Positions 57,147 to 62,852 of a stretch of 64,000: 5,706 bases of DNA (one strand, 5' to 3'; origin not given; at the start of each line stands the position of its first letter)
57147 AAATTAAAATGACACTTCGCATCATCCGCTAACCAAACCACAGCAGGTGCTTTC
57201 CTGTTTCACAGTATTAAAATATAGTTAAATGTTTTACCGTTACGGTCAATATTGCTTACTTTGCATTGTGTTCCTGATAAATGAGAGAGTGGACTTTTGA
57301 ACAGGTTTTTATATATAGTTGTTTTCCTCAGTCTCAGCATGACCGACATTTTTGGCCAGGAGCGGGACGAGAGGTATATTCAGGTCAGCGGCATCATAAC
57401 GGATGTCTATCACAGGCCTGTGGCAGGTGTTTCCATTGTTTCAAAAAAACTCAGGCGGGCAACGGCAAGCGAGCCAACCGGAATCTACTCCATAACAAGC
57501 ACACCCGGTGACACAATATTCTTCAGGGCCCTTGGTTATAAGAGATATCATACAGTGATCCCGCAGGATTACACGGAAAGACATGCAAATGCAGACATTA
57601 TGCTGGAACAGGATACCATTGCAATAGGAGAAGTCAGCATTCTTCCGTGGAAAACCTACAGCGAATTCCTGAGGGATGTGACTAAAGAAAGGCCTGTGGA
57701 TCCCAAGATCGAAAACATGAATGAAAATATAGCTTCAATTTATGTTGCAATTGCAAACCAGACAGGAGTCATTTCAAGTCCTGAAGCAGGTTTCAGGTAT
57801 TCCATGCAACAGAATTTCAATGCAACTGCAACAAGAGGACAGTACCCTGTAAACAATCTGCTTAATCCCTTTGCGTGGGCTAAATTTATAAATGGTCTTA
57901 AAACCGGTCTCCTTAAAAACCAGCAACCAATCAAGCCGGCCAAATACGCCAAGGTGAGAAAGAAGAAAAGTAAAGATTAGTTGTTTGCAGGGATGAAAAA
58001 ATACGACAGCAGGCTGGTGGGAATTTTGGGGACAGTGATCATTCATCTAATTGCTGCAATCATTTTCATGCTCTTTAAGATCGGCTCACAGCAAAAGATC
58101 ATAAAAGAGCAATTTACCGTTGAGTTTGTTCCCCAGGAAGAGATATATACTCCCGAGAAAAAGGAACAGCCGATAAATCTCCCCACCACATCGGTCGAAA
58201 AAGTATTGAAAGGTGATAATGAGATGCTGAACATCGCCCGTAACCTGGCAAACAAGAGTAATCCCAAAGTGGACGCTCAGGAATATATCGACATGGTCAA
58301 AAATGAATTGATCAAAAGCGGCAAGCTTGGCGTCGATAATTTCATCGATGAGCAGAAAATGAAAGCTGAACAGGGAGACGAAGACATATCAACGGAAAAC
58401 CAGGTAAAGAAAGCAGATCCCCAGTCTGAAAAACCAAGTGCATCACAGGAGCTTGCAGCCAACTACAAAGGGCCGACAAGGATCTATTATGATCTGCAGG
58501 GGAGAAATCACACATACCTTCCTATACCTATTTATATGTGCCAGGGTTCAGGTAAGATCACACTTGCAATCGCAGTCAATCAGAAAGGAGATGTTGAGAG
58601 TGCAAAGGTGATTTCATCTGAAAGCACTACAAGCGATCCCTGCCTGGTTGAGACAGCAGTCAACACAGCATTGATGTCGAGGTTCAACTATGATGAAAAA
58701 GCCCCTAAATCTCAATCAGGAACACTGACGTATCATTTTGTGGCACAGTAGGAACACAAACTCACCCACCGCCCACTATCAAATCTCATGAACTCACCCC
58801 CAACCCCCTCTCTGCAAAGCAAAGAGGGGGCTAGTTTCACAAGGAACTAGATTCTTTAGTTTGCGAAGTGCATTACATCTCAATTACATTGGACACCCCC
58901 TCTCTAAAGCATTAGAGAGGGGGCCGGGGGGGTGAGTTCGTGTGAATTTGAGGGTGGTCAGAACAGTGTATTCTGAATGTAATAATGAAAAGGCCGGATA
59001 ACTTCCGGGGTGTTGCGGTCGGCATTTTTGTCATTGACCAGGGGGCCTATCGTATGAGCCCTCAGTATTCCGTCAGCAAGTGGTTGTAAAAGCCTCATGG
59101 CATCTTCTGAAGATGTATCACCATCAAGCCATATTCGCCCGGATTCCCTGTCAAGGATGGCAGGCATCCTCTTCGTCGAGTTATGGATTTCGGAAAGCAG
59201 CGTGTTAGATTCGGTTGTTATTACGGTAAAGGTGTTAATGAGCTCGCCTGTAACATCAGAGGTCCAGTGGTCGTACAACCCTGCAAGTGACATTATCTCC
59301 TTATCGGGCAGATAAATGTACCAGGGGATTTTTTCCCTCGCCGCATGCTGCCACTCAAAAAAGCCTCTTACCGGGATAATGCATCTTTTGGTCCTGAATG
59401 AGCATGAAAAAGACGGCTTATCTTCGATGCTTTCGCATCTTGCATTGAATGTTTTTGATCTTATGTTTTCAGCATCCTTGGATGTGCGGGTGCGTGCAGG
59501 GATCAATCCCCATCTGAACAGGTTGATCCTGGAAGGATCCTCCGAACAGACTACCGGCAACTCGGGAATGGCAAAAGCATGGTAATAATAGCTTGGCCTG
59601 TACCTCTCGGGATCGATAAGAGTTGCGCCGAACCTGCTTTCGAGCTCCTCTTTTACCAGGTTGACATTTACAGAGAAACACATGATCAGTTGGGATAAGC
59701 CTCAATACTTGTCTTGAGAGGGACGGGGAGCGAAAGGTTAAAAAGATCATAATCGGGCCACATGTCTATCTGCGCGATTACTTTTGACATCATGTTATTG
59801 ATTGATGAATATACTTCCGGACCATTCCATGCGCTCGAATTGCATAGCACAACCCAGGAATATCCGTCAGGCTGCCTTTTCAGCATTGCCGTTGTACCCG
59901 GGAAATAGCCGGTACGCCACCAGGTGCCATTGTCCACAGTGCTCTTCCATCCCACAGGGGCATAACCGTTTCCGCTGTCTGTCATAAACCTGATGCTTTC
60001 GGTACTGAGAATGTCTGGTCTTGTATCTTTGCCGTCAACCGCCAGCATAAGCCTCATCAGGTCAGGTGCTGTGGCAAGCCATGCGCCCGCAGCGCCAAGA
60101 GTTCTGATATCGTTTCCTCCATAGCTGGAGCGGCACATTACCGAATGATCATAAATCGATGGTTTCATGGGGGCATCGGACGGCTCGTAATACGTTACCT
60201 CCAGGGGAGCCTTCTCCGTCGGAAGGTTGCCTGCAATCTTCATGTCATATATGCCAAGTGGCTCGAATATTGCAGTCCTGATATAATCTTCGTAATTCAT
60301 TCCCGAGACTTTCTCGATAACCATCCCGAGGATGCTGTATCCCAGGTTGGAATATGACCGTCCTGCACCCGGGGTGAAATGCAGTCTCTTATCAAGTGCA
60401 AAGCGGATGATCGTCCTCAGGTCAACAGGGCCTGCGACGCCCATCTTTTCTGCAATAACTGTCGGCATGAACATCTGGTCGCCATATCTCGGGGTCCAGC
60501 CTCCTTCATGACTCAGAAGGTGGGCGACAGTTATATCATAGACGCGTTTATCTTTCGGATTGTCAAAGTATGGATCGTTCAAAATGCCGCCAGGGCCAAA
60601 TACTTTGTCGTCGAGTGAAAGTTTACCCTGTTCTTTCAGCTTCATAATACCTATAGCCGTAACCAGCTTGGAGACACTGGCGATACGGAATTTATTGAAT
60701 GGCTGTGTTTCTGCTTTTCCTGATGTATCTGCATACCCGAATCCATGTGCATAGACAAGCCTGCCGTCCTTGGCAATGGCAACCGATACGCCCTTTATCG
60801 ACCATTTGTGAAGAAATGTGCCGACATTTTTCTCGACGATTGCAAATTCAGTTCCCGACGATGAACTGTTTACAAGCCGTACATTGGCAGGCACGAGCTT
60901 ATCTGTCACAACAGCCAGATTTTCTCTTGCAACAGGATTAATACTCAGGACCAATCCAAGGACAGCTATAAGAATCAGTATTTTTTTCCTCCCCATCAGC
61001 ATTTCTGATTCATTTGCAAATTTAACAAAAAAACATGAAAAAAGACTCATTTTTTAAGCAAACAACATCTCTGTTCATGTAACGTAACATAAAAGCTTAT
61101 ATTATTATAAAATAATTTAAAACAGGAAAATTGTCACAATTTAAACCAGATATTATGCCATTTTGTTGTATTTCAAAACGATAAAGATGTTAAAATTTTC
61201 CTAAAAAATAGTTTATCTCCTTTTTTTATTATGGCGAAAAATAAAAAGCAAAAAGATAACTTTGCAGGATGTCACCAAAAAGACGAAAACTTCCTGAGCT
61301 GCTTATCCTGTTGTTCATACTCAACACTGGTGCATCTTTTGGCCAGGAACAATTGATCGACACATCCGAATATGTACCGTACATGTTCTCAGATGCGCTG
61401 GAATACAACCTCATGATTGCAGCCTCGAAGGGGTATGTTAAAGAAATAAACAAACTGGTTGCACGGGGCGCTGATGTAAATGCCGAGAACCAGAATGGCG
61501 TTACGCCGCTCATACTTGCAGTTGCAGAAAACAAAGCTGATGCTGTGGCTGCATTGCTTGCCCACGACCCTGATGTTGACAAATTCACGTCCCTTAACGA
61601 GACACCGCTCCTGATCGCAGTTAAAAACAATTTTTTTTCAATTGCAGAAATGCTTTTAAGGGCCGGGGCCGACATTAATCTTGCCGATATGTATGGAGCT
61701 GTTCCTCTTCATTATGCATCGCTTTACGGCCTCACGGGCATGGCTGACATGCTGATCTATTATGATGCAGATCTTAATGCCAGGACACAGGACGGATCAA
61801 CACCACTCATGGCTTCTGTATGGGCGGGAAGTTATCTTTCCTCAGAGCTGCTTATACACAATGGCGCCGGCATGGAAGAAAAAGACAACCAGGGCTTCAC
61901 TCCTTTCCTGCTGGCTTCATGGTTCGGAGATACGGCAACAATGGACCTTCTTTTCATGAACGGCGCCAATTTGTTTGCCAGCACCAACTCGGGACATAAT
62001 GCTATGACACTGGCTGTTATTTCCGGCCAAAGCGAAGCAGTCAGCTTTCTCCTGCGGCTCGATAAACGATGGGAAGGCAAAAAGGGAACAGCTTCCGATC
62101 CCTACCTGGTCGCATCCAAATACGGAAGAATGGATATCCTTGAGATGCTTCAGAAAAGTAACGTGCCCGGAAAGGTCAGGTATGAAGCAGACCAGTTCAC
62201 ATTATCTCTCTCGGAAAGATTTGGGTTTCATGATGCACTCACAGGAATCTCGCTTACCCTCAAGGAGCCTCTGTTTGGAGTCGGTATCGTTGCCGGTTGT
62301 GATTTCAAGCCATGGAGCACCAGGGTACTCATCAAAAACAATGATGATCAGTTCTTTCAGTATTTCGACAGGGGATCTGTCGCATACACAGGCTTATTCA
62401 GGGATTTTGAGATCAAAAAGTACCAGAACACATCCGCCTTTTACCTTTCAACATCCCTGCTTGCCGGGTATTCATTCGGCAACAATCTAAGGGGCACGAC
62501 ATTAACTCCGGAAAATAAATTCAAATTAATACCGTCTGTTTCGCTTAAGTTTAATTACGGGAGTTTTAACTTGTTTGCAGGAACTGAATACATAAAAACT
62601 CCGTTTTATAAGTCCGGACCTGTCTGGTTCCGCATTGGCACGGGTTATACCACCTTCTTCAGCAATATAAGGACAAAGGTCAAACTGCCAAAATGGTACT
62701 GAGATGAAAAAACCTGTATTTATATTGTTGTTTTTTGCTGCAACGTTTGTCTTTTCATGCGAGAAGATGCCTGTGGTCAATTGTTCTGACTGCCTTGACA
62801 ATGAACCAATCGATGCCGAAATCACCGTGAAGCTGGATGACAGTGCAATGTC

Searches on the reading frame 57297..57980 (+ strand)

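Call 58: search_protein_families(library=pfam, proteins=[window:57297-57980:+], max_evalue=0.0001)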
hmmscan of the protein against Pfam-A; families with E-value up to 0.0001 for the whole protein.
window:57297-57980:+ (227 aa): 1 family
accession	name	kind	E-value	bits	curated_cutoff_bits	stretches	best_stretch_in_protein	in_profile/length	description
PF13715.12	CarbopepD_reg_2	-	3.5e-08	33.8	32.2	1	30-114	1-87/88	CarboxypepD_reg-like domain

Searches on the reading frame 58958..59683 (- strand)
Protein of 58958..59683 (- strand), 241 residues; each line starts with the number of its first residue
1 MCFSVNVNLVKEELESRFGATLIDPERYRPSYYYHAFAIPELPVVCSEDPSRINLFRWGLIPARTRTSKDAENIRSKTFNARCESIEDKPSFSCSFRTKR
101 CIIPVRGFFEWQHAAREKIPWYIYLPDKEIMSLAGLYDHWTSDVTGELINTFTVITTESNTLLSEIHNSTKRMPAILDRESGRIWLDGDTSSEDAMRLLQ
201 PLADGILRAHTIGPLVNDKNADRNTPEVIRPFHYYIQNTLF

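Call 58: search_protein_families(library=pfam, proteins=[window:58958-59683:-], max_evalue=0.0001)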
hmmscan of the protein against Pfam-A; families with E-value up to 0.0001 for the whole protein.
window:58958-59683:- (241 aa): 1 family
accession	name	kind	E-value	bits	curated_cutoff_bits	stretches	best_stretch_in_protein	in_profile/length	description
PF02586.19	SRAP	-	3.8e-52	177.4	27.1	1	1-218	1-213/214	SOS response associated peptidase (SRAP)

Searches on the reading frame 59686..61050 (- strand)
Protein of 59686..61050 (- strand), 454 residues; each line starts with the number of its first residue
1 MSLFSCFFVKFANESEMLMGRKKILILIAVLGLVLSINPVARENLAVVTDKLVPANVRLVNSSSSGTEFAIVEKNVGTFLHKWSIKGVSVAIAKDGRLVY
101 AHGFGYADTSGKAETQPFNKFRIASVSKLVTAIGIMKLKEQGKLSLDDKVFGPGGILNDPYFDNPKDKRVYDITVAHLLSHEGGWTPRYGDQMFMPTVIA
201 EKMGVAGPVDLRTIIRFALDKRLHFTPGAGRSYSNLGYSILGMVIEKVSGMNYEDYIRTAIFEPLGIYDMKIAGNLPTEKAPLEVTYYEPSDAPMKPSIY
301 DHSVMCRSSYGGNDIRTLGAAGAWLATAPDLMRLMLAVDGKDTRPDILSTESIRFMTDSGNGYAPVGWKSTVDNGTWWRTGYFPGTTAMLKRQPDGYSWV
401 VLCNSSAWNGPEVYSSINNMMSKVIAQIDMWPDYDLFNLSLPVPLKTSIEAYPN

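Call 56: search_protein_families(library=pfam, proteins=[window:59686-61050:-], max_evalue=0.00001)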
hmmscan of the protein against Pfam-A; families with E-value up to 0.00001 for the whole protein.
window:59686-61050:- (454 aa): 1 family
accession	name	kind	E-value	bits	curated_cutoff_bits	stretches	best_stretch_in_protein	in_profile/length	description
PF00144.29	Beta-lactamase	-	4.9e-52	177.6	27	1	74-412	3-317/329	Beta-lactamase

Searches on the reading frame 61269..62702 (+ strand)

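Call 56: search_protein_families(library=pfam, proteins=[window:61269-62702:+], max_evalue=0.00001)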
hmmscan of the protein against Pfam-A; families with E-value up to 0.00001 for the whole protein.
window:61269-62702:+ (477 aa): 5 families
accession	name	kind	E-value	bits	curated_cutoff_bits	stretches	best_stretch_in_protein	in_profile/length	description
PF12796.13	Ank_2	-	8.9e-35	119.6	27.3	2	48-140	1-90/90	Ankyrin repeats (3 copies)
PF00023.36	Ank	-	6.9e-32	108.1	21.1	0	111-140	3-32/33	Ankyrin repeat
PF13637.12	Ank_4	-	4.1e-24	84.5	22.7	1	84-130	4-50/50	Ankyrin repeats (many copies)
PF13857.12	Ank_5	-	2.8e-22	79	27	0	63-103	1-40/56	Ankyrin repeats (many copies)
PF13606.12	Ank_3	-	5.9e-19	66.4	22.3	0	110-137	2-29/30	Ankyrin repeat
